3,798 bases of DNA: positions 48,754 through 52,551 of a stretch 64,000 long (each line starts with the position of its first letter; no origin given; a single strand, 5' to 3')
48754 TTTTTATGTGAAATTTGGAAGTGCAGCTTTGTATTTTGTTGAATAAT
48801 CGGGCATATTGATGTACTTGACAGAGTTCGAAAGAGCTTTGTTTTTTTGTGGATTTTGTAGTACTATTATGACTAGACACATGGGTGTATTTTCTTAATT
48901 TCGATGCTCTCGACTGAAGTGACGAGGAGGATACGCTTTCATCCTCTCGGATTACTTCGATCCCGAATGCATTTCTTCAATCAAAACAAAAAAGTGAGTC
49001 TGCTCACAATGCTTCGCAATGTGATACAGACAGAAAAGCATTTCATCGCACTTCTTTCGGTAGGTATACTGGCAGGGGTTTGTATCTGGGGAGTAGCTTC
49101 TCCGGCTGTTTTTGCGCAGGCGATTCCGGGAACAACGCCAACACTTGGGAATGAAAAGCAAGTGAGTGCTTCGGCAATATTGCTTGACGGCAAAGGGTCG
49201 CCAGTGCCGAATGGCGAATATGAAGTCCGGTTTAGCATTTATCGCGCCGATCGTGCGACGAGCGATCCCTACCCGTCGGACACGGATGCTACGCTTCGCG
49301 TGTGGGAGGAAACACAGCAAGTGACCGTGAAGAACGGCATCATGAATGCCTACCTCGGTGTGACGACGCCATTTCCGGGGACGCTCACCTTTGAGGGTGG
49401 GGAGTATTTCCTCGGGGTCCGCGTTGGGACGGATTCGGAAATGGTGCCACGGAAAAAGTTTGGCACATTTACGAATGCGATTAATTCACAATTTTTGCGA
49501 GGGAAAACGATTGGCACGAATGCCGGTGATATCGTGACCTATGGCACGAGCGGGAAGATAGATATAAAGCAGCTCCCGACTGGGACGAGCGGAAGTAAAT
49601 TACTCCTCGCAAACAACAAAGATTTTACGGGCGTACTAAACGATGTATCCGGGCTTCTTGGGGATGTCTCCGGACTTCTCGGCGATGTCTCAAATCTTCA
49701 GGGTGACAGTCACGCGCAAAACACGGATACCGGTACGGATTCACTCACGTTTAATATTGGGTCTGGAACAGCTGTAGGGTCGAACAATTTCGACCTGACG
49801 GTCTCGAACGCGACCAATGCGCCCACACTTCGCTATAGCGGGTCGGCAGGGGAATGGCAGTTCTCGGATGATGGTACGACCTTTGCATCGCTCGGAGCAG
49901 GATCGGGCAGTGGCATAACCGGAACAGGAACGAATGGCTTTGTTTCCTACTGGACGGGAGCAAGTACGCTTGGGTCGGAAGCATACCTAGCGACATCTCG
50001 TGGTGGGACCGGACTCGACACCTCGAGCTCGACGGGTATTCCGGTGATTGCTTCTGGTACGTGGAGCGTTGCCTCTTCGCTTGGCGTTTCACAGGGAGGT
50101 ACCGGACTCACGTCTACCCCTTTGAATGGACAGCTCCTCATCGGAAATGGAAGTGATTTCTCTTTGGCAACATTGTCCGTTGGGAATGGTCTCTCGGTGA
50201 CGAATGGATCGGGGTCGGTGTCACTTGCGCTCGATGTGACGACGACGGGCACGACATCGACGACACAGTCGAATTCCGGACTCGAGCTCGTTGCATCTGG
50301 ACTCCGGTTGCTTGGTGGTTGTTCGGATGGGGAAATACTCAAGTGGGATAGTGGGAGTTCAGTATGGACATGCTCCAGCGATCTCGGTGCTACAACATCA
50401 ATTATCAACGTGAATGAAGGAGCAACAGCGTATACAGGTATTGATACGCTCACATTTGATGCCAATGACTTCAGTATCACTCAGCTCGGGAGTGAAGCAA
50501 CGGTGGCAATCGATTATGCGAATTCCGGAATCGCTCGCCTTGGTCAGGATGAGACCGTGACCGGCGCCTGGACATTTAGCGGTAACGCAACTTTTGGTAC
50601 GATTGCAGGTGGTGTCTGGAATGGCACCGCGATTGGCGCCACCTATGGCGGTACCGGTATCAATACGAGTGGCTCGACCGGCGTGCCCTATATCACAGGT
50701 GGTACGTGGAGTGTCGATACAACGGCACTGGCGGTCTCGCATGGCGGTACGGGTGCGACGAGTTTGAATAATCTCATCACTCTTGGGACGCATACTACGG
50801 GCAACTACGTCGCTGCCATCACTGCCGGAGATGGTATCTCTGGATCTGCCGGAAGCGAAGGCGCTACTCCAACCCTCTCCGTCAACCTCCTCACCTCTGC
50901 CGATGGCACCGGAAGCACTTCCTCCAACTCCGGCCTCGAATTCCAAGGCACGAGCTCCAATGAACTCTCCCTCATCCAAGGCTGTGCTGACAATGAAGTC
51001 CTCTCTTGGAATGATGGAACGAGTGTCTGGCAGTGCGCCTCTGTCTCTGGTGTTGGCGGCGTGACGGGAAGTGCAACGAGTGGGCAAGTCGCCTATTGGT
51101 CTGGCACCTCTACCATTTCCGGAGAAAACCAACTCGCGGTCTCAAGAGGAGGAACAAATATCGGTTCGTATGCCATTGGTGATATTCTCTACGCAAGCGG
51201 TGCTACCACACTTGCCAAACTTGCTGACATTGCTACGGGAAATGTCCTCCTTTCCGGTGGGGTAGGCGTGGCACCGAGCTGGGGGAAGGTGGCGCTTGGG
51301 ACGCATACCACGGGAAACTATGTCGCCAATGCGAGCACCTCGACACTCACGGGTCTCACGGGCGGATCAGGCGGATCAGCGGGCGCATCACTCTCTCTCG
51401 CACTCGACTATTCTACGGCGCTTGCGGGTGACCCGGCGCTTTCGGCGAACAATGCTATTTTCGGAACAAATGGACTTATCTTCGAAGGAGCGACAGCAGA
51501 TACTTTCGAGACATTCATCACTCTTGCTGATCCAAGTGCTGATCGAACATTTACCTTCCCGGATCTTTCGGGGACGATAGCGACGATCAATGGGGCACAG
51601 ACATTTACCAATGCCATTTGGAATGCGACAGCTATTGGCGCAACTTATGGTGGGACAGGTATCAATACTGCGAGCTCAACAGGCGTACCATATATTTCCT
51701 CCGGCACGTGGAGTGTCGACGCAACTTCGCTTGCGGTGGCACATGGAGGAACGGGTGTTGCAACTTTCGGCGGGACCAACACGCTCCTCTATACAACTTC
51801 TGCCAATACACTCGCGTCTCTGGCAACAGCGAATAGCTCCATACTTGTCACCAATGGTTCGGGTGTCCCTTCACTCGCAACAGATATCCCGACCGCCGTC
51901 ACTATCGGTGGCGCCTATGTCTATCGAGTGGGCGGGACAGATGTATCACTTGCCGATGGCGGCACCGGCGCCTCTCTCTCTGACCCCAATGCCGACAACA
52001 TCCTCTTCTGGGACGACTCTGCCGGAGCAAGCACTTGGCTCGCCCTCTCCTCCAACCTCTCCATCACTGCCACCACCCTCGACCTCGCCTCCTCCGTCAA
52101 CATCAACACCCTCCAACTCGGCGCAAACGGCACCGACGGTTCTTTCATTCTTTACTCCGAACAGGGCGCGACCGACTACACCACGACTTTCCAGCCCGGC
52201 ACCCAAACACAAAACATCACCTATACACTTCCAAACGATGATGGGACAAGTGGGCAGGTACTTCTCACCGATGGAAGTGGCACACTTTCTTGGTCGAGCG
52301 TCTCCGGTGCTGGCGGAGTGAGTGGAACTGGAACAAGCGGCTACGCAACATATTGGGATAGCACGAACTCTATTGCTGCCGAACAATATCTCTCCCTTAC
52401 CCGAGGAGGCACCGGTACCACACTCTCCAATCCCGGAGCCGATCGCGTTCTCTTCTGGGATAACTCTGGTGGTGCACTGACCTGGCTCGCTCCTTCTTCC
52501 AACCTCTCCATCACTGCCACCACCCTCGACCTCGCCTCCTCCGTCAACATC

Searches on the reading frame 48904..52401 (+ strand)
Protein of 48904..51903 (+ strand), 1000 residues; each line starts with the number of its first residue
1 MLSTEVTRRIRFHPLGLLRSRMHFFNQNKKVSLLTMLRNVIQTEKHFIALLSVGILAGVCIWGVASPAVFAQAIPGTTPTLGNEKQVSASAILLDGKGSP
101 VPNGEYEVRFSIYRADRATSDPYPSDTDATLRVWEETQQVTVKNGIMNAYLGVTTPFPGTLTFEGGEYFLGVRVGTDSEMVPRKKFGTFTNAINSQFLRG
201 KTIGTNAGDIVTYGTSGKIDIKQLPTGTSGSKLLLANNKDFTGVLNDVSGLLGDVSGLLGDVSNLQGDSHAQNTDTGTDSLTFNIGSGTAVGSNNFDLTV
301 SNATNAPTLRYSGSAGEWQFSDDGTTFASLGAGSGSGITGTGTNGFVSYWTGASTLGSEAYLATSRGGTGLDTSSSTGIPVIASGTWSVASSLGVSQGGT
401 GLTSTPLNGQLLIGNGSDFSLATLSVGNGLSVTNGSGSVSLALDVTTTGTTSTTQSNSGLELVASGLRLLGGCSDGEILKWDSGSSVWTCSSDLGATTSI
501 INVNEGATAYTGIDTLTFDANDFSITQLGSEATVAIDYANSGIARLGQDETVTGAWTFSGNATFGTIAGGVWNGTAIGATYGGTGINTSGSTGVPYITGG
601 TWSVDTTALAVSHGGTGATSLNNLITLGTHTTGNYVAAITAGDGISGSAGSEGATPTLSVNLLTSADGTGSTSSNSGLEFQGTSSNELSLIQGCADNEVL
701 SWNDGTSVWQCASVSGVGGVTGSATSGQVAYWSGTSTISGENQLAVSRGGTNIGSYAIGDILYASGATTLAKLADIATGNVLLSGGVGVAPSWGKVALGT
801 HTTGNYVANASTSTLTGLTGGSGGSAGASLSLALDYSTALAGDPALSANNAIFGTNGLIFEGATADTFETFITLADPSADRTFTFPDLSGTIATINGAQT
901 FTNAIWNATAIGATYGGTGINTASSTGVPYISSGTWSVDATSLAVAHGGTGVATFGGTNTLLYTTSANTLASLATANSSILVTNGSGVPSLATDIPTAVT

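Call 17: search_protein_families(library=phrogs, proteins=[window:48904-51903:+], max_evalue=0.01)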
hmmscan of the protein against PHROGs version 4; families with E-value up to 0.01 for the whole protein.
window:48904-51903:+ (1000 aa): 1 family
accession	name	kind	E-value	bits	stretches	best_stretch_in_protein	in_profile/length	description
phrog_31660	-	tail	4.3e-10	40.7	2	375-460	52-135/182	tail fiber protein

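Call 43: search_solved_structures(query=window:49504-52401:+, max_evalue=0.1, show_alignments=3)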
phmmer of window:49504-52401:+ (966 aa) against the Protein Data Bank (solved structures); distinct sequences matched with E-value up to 0.1: 0.

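Call 76: search_protein_families(library=ncbifam, proteins=[window:48904-51903:+], max_evalue=0.1)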
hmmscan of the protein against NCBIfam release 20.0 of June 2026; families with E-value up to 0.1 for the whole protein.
window:48904-51903:+ (1000 aa): 0 families

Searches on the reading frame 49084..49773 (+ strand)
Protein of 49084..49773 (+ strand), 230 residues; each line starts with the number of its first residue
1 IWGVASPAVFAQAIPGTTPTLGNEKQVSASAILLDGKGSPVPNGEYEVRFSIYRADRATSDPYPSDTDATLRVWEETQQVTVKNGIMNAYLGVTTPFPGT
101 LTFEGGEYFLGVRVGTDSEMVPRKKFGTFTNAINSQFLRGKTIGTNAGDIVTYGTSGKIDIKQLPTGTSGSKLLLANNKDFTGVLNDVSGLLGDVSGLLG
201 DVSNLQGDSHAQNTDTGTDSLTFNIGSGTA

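Call 93: predict_structure(alignment_id=A6)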
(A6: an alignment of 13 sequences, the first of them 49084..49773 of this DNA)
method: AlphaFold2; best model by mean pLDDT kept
length: 230 residues; sequences in the alignment: 13
mean_pLDDT: 60.1   pTM: 0.45
mean pLDDT of the five models: 60.1, 59.2, 58.1, 55.2, 52.5
residues with pLDDT >= 90: 9; 70-90: 75; 50-70: 61; < 50: 85
segments of 3 or more residues with pLDDT < 50: 1-23, 129-149, 152-154, 169-171, 206-230
pLDDT, mean of each block of 10 residues (from residue 1): 40 39 59 81 89 80 69 90 86 80 73 77 66 38 46 50 51 53 51 52 47 34 33
secondary structure, 60 per line:
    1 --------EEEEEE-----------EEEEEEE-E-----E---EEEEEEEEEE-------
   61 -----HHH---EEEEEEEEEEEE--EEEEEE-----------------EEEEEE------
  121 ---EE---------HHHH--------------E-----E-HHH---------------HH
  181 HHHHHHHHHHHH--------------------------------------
elements in order: E9-14 E26-32 E44-53 E72-83 E86-91 E109-114 H135-138 H179-192

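Call 97: fold_search(model_id=the predicted structure, library=pdb)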
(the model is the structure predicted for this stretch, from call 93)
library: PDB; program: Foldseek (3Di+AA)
matches with E <= 10: 1058; with E <= 0.001: 0
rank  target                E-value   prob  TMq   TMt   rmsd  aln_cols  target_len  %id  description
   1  3wnn_B                2.5e-03  1.00  0.26  0.10   4.8       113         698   16  D308A mutant of Bacillus circulans T-3040 cycloisomaltooligosaccharide glucanotransferase complexed with isomaltooctao (released 2014-02-05)
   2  7k2t_C                2.5e-03  0.99  0.27  0.19  12.8       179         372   12  Mg2+/ATP-bound structure of the full-length WzmWzt O antigen ABC transporter in lipid nanodiscs (released 2021-01-13)
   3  7k2t_A                2.6e-03  0.99  0.28  0.19  12.8       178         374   11  Mg2+/ATP-bound structure of the full-length WzmWzt O antigen ABC transporter in lipid nanodiscs (released 2021-01-13)
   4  6za2_A                5.4e-03  0.99  0.30  0.08  10.5       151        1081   14  Crystal structure of dimeric latent PorU from Porphyromonas gingivalis (released 2021-09-29)
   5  2p9r_A                6.0e-03  1.00  0.27  0.51   6.9       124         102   14  Human alpha2-macroglogulin is composed of multiple domains, as predicted by homology with complement component C3 (released 2007-08-21)
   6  6cpd_A                7.5e-03  0.97  0.26  0.39   6.9       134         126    7  Crystal structure of PmoD soluble domain from Methylocystis sp. ATCC 49242 (Rockwell) (released 2018-10-31)
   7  6za2_B                9.4e-03  0.99  0.30  0.08  10.8       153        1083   14  Crystal structure of dimeric latent PorU from Porphyromonas gingivalis (released 2021-09-29)
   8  6qyc_C                1.2e-02  1.00  0.33  0.14   7.5       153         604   14  Crystal structure of MtrC from Shewanella baltica OS185 (released 2020-04-22)
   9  6qyc_A                1.2e-02  0.99  0.28  0.12   8.7       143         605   15  Crystal structure of MtrC from Shewanella baltica OS185 (released 2020-04-22)
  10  6ibi_A                1.2e-02  0.98  0.28  0.38   6.2       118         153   14  Copper binding protein from Laetisaria arvalis (LaX325) (released 2019-11-13)
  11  8rjc_5                1.3e-02  0.69  0.23  0.28  18.8       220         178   11  Structure of the rabbit 80S ribosome stalled on a 2-TMD rhodopsin intermediate in complex with Sec61-TRAP, open confor (released 2024-01-24)
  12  6fm5                  1.4e-02  0.44  0.17  0.23  12.6       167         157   12  Crystal structure of self-complemented CsuA/B major subunit from archaic chaperone-usher Csu pili of Acinetobacter bauma (released 2018-09-26)
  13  4ei0_A                1.4e-02  0.41  0.19  0.16  14.6       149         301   11  Crystal structure of a DUF4466 family protein (PARMER_03218) from Parabacteroides merdae ATCC 43184 at 2.00 A resoluti (released 2012-05-30)
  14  5vi0_A                1.6e-02  0.93  0.25  0.18   7.2       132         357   10  Pseudomonas fluorescens alkylpurine DNA glycosylase AlkC bound to DNA containing an abasic site analog (released 2017-10-25)
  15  6qyc_B                2.2e-02  0.98  0.28  0.12   8.7       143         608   15  Crystal structure of MtrC from Shewanella baltica OS185 (released 2020-04-22)
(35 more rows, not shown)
